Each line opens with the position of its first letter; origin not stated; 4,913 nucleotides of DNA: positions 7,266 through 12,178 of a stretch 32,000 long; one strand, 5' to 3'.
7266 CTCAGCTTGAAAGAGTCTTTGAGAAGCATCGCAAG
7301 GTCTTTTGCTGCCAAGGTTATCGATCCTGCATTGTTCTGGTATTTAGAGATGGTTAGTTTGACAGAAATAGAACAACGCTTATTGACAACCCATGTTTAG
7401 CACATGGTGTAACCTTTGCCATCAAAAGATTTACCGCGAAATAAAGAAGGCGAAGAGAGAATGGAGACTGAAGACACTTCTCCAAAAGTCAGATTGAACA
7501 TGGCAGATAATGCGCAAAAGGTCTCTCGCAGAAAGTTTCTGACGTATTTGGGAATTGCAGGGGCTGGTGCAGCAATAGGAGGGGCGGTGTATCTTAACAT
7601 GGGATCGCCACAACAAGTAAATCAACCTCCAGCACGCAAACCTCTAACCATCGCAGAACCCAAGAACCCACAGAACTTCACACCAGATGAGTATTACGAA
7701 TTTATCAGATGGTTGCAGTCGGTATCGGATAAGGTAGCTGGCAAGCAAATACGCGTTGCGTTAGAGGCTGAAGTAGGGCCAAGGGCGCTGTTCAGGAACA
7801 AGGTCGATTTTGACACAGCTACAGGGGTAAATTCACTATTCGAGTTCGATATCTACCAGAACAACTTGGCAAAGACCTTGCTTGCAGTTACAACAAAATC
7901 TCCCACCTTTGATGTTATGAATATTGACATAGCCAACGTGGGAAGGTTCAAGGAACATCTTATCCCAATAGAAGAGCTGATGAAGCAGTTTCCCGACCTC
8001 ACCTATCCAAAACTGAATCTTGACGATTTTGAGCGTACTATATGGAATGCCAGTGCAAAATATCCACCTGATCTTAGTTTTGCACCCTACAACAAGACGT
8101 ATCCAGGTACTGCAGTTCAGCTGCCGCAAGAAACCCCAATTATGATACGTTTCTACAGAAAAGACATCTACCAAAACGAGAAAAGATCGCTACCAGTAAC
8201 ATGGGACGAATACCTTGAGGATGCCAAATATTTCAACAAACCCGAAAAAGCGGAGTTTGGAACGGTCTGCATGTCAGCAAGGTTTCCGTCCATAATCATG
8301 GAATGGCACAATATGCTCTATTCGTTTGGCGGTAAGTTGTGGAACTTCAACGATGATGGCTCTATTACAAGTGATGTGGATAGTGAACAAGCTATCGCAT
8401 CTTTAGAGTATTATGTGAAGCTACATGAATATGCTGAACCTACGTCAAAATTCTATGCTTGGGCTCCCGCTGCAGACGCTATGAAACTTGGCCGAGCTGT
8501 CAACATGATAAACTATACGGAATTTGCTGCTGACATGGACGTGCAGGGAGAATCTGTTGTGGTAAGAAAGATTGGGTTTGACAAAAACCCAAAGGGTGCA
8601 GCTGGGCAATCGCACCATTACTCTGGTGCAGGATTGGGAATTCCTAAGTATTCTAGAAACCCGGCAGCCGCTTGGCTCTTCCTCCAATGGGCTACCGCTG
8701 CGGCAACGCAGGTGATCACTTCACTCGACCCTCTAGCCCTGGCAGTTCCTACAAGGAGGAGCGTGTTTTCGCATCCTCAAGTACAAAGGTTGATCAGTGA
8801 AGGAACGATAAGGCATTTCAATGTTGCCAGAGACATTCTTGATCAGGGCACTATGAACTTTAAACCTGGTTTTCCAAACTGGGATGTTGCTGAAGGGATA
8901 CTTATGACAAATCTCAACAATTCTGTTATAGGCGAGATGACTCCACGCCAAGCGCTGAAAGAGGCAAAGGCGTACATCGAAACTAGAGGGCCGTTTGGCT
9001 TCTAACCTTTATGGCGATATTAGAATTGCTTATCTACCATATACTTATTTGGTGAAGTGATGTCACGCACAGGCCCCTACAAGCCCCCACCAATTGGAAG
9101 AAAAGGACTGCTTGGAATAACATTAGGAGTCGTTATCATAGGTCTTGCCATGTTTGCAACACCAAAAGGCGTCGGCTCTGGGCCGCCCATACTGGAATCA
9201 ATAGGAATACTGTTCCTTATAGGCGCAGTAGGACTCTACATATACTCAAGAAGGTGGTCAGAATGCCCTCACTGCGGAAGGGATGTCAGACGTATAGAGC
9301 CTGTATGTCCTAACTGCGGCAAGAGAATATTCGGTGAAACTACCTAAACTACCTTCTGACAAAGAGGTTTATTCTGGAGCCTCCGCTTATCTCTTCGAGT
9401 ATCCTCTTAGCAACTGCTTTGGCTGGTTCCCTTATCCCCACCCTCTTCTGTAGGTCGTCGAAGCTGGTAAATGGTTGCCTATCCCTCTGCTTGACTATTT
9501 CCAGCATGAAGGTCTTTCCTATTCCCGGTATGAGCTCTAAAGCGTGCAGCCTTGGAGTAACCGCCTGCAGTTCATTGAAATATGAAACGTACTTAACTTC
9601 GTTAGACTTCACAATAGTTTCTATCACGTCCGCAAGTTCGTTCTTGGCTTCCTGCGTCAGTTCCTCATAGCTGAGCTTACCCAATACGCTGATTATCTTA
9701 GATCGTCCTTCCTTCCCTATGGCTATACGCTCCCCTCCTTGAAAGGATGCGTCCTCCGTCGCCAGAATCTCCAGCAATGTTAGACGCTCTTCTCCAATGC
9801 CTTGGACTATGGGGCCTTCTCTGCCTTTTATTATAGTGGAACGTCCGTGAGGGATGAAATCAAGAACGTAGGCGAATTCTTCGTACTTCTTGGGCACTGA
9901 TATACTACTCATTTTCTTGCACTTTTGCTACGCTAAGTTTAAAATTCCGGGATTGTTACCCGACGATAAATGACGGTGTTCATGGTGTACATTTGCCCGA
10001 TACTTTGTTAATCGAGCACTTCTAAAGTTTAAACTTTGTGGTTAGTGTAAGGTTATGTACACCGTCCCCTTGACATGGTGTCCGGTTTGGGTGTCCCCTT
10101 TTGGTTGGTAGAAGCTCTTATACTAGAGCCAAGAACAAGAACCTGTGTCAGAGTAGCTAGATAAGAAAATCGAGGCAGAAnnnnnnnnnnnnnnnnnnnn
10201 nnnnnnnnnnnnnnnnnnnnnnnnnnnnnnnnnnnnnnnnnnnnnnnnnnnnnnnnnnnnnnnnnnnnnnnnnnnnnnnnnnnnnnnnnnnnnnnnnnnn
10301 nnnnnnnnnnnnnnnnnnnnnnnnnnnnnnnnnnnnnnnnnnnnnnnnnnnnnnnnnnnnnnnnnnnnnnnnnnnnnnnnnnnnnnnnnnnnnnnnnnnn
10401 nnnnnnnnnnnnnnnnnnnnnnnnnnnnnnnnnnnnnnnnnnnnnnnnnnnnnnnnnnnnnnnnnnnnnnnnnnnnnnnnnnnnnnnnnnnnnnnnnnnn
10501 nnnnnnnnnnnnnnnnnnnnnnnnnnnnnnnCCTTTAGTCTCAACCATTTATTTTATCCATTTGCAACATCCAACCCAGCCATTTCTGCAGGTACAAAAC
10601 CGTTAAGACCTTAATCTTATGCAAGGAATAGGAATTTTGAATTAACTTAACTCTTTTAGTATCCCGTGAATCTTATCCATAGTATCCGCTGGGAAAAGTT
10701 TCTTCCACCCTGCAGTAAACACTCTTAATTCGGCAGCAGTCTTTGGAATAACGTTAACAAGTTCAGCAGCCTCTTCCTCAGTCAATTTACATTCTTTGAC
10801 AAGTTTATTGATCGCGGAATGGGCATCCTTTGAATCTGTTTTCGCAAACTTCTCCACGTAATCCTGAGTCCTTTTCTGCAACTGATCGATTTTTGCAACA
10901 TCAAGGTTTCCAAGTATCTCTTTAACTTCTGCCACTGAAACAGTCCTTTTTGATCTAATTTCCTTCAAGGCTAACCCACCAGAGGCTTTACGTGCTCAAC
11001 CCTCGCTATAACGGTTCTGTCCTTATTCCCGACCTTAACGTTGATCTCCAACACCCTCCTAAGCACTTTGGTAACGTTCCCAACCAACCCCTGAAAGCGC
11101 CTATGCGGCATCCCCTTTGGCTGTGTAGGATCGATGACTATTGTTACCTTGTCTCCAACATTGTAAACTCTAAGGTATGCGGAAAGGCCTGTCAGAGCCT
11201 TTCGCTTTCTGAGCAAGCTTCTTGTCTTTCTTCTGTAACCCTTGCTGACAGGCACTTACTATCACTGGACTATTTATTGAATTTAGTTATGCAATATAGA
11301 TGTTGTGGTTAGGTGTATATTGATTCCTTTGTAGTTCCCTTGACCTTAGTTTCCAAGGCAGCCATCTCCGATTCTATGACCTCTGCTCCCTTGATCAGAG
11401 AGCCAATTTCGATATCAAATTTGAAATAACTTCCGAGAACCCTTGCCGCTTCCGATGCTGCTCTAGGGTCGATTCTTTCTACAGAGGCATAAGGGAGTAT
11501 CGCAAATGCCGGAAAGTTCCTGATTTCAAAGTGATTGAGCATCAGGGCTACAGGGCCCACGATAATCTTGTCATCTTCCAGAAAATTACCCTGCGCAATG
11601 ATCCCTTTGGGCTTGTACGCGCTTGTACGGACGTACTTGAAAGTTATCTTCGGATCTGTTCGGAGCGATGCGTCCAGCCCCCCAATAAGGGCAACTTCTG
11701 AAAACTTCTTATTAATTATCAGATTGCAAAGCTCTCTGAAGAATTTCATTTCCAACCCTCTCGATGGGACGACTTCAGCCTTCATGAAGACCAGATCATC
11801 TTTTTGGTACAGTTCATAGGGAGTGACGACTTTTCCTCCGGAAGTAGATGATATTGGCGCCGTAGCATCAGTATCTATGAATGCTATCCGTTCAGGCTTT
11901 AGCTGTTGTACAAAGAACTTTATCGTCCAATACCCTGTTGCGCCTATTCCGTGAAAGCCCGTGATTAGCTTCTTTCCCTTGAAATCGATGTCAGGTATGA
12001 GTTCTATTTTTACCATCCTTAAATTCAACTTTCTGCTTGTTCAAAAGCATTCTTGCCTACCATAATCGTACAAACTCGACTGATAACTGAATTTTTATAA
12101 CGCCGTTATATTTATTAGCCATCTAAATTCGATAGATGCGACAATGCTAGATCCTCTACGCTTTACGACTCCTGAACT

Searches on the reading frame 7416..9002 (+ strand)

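Call 77: search_protein_families(library=pfam, proteins=[window:7416-9002:+], max_evalue=0.001)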
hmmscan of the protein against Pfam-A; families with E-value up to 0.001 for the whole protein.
window:7416-9002:+ (529 aa): 1 family
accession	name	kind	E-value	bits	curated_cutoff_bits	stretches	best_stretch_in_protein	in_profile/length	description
PF01547.30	SBP_bac_1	-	2.4e-21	77.5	26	1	153-432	39-306/307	Bacterial extracellular solute-binding protein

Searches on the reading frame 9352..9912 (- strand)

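Call 77: search_protein_families(library=pfam, proteins=[window:9352-9912:-], max_evalue=0.001)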
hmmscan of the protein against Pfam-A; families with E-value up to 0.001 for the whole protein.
window:9352-9912:- (187 aa): 3 families
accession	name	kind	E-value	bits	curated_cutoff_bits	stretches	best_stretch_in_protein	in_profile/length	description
PF04919.18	DUF655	-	1.2e-53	182.2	22.2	1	11-185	2-180/181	Protein of unknown function (DUF655)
PF14579.12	HHH_6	-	4.2e-06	27.3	25.6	1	124-169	26-72/90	Helix-hairpin-helix motif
PF12836.13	HHH_3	-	0.00078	19.9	27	0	123-161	14-53/65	Helix-hairpin-helix motif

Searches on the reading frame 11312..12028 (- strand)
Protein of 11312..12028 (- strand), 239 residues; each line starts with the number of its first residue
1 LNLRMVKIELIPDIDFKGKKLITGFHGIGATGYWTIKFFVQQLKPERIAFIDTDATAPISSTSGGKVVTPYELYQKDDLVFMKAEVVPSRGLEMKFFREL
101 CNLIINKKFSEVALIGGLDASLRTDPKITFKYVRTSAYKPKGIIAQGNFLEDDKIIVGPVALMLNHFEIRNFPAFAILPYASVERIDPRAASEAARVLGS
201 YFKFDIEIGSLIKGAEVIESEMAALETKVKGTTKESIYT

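Call 77: search_protein_families(library=pfam, proteins=[window:11312-12028:-], max_evalue=0.001)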
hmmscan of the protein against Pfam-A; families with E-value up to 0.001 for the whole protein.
window:11312-12028:- (239 aa): 1 family
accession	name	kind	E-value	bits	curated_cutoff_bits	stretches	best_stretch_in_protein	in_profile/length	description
PF09754.15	PAC2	-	3.3e-26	92.9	25.8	1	21-225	1-214/215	PAC2 family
